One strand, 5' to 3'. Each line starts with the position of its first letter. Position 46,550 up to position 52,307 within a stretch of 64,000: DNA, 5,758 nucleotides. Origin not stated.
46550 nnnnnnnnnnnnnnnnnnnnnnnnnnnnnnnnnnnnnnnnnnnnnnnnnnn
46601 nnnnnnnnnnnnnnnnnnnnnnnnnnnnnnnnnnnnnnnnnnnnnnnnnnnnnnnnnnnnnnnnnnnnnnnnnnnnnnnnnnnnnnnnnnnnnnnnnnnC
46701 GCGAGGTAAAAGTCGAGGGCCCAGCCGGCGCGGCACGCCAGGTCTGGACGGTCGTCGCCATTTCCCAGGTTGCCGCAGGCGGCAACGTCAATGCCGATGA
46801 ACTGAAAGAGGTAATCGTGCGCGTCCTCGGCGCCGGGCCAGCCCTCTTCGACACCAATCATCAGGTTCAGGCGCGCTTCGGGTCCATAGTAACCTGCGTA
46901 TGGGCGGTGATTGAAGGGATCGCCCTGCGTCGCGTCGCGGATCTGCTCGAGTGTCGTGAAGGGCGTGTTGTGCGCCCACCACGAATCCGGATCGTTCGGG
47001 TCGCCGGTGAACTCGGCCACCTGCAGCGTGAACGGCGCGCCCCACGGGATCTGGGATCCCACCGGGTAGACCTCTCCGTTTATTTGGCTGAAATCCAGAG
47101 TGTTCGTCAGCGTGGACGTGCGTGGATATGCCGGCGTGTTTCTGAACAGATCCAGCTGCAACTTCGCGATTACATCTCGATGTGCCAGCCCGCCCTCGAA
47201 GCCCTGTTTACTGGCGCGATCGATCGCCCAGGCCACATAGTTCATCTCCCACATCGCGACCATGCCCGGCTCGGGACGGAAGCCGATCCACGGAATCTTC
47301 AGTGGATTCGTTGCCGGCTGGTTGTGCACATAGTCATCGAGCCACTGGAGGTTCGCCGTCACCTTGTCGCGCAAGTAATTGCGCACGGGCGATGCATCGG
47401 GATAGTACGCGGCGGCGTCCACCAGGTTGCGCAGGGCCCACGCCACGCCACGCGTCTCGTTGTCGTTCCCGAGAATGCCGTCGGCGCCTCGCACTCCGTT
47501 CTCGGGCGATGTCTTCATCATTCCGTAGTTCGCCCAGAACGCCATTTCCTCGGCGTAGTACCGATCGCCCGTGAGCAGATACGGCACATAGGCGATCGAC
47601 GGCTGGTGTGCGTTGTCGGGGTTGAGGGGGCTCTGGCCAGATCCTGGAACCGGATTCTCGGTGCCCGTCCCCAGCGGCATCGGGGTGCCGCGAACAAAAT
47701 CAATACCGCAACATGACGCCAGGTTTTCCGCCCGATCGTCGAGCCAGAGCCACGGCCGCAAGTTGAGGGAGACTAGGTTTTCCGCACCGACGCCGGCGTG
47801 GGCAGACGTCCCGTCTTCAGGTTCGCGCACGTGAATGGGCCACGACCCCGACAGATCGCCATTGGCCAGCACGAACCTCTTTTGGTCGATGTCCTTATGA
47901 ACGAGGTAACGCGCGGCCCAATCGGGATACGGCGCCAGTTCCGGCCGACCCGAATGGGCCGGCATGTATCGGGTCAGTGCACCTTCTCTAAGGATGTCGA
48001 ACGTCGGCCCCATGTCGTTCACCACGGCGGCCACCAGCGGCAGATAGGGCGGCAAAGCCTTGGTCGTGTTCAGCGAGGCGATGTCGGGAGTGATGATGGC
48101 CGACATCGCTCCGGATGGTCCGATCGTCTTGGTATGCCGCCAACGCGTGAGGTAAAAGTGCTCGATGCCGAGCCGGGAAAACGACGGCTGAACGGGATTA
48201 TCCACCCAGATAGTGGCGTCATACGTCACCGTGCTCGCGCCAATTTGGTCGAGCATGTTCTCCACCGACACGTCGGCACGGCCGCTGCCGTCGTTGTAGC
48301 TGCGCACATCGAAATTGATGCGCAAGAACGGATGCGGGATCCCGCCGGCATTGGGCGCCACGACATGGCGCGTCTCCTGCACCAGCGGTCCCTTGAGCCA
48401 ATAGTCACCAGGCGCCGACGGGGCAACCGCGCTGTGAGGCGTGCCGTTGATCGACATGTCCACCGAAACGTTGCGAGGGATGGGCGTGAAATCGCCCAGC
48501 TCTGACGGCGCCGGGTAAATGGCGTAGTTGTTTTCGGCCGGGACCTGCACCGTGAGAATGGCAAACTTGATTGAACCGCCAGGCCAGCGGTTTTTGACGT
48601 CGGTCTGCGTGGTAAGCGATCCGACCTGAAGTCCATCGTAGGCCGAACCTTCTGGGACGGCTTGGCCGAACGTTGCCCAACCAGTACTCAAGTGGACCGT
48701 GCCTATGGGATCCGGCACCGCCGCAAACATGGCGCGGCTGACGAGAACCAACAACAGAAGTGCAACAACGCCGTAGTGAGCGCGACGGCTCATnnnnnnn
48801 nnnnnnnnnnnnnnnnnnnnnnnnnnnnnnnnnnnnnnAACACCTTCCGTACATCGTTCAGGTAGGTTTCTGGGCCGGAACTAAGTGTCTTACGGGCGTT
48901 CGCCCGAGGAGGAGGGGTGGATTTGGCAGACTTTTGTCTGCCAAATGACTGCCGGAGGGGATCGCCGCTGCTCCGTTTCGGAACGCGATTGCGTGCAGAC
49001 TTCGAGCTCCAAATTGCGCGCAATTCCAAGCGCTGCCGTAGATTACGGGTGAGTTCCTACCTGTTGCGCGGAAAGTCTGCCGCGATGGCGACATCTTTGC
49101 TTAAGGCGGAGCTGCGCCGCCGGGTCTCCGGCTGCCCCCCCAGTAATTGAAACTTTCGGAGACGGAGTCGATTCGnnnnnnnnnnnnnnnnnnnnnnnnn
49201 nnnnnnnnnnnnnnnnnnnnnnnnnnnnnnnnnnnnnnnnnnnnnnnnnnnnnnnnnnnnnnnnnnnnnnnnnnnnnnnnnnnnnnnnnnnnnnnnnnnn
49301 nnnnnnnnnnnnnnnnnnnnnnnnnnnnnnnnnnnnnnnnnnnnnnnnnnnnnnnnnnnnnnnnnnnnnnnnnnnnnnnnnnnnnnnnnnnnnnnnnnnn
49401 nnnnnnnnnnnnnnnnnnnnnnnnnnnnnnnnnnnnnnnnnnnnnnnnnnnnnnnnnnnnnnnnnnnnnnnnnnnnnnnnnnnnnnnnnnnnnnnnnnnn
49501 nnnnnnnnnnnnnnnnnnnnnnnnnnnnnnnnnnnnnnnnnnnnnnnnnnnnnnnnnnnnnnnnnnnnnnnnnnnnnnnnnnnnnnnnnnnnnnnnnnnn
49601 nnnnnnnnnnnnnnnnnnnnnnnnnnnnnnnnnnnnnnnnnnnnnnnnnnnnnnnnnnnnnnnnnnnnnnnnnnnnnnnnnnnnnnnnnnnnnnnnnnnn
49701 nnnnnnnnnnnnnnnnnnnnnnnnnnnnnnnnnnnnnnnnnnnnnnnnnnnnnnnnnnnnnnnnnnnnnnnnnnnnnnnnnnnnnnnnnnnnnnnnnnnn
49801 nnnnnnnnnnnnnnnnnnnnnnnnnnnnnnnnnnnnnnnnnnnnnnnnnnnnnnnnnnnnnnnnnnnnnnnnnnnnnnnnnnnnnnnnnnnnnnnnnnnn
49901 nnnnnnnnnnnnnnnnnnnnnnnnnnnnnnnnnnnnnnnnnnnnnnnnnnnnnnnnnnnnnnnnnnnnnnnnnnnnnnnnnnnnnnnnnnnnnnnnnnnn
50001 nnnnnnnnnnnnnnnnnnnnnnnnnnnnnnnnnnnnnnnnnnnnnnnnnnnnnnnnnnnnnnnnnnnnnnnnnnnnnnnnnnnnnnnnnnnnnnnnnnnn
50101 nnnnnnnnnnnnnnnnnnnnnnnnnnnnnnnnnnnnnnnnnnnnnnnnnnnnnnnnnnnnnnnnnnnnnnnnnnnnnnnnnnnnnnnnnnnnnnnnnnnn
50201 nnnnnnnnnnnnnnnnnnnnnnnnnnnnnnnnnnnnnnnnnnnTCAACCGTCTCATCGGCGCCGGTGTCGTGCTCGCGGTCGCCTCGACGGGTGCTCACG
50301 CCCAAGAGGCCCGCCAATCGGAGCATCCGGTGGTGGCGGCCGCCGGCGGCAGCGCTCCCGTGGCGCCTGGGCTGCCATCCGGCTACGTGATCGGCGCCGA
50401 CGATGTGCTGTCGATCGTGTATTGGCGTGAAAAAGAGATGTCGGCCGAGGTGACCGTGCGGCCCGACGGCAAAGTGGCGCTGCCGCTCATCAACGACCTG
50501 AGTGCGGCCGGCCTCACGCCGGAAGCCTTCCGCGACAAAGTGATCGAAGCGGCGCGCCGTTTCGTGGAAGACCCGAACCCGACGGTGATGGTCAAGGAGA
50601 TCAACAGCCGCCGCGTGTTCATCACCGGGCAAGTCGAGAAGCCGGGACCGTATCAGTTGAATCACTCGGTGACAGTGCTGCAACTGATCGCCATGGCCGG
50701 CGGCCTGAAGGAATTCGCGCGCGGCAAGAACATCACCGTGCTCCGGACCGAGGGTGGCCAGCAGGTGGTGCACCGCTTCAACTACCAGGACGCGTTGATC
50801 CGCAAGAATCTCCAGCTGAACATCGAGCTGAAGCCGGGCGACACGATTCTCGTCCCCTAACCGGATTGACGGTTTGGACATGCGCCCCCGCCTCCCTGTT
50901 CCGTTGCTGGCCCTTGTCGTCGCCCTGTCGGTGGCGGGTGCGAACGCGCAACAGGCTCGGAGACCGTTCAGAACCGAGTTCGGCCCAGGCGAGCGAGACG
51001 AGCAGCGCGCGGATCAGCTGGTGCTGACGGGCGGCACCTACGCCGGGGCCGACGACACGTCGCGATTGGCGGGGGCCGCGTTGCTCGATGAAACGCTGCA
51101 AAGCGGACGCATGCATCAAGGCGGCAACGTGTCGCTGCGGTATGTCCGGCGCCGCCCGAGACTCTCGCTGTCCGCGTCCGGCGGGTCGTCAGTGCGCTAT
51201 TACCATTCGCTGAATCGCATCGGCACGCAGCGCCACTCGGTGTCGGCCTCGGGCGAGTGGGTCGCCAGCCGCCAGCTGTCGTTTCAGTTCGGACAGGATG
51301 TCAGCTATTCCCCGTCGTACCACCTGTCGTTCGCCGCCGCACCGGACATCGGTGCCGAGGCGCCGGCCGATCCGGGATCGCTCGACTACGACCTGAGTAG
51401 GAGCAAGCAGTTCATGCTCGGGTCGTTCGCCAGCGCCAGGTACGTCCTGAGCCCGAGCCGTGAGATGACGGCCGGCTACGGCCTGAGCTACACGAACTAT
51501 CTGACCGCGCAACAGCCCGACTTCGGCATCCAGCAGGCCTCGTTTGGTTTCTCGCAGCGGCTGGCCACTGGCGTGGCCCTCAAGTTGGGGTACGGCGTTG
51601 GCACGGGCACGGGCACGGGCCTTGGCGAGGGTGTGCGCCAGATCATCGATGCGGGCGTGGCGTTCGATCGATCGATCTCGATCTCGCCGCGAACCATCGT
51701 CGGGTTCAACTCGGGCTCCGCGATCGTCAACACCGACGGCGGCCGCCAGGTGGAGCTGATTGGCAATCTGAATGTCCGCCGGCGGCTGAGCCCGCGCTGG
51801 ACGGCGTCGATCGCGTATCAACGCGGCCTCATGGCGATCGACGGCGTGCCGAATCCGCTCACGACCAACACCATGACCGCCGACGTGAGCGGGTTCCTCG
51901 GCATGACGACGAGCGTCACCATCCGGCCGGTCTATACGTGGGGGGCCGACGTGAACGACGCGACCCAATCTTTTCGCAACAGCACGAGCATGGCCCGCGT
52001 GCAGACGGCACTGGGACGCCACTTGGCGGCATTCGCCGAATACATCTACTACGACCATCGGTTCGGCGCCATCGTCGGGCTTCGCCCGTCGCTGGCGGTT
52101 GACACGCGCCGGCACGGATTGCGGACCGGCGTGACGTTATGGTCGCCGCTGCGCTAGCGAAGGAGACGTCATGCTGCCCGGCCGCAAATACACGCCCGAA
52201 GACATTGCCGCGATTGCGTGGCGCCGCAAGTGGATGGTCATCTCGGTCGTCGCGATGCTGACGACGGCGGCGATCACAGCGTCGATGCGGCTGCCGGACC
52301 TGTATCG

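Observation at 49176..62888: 13.7-kb, 12-gene EPS operon with the PEP-CTERM-type accessory gene set but no exosortase, glycosyltransferase or polymerase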

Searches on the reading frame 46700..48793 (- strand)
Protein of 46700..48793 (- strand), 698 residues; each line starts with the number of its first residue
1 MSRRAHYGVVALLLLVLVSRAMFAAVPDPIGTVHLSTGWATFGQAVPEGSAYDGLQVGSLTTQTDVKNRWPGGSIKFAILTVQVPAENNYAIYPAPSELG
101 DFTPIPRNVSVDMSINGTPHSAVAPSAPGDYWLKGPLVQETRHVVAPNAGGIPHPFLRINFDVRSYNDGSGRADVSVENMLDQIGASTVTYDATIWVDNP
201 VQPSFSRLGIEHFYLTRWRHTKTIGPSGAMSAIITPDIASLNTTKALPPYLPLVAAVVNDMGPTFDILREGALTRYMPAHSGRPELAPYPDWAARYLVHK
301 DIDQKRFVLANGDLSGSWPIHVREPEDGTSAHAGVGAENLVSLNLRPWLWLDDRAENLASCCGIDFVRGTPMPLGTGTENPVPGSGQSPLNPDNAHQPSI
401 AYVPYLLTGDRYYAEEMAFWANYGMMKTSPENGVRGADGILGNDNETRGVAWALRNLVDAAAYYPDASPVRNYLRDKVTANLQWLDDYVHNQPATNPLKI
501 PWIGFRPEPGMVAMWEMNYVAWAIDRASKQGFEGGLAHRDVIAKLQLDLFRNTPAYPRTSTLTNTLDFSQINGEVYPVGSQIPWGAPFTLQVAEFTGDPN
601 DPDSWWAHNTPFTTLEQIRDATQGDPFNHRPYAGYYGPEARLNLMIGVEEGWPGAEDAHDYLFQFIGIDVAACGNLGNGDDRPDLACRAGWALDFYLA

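Call 63: search_solved_structures(query=window:46700-48793:-, max_evalue=1)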
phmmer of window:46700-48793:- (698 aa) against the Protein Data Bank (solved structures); distinct sequences matched with E-value up to 1: 0.

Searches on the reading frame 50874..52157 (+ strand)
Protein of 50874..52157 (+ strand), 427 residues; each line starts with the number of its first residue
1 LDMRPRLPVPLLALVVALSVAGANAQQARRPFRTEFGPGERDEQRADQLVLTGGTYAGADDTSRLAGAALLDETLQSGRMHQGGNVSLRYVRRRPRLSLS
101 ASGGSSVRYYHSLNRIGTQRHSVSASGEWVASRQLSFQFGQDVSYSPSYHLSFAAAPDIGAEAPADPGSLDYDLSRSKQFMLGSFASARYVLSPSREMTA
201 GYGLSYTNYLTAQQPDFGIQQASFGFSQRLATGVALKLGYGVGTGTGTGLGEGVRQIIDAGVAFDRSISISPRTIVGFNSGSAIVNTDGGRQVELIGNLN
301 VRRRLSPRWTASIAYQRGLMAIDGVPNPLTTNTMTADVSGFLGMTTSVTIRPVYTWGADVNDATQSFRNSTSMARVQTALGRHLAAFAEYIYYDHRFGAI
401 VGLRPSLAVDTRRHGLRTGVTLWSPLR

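Call 4: search_protein_families(library=ncbifam, proteins=[window:50874-52157:+])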
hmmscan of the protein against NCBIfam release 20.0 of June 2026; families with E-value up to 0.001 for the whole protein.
window:50874-52157:+ (427 aa): 0 families

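Call 6: search_protein_families(library=pfam, proteins=[window:50874-52157:+], max_evalue=0.01)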
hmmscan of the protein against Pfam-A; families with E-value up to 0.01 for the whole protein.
window:50874-52157:+ (427 aa): 0 families

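Call 64: search_solved_structures(query=window:50874-52157:+, max_evalue=10)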
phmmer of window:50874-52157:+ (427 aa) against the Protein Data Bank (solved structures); distinct sequences matched with E-value up to 10: 2.
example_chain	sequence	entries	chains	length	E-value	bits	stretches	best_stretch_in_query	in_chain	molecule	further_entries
5ogi_B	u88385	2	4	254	0.01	18.2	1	185-267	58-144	scFv of 9C12 antibody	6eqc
4lna_A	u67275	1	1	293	1.1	11.5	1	234-296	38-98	Purine nucleoside phosphorylase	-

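Call 77: search_protein_families(library=pfam, alignment_id=A3, max_evalue=10)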
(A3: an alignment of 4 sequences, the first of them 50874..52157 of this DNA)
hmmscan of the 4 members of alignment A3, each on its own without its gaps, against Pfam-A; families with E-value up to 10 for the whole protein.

A. member 1, window:50874-52157:+ (427 aa): 1 family
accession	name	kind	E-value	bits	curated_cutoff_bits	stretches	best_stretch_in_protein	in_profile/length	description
PF00994.29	MoCF_biosynth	-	0.071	13.2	26.6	1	43-77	54-88/144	Probable molybdopterin binding domain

B. families by the number of members that match (of 4 scanned): 2 families
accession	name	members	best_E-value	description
PF00994.29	MoCF_biosynth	1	0.071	Probable molybdopterin binding domain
PF19089.6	DUF5777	1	0.071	Membrane bound beta barrel domain (DUF5777)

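Call 86: predict_structure(protein=window:50874-52157:+)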
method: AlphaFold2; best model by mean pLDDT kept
length: 427 residues; sequences in the alignment: 1
mean_pLDDT: 32.2   pTM: 0.17
mean pLDDT of the five models: 32.2, 26.6, 26.6, 26.1, 25.5
residues with pLDDT >= 90: 0; 70-90: 0; 50-70: 17; < 50: 410
segments of 3 or more residues with pLDDT < 50: 1-3, 21-427
pLDDT, mean of each block of 10 residues (from residue 1): 53 58 43 33 33 29 31 34 30 25 26 27 26 28 27 27 31 27 24 22 22 27 27 30 33 38 31 34 39 36 26 23 25 32 31 34 38 38 39 37 41 38 38
secondary structure, 60 per line:
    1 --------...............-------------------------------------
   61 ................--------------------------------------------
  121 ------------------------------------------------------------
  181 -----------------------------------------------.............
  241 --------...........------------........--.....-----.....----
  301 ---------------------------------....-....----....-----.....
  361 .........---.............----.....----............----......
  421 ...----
elements in order: H9-23 H61-76 H228-240 H249-259 E275-279 E282-286 E292-296 E334-337 H339-342 E347-350 H356-369 H373-385 E390-394 E399-410 E415-423
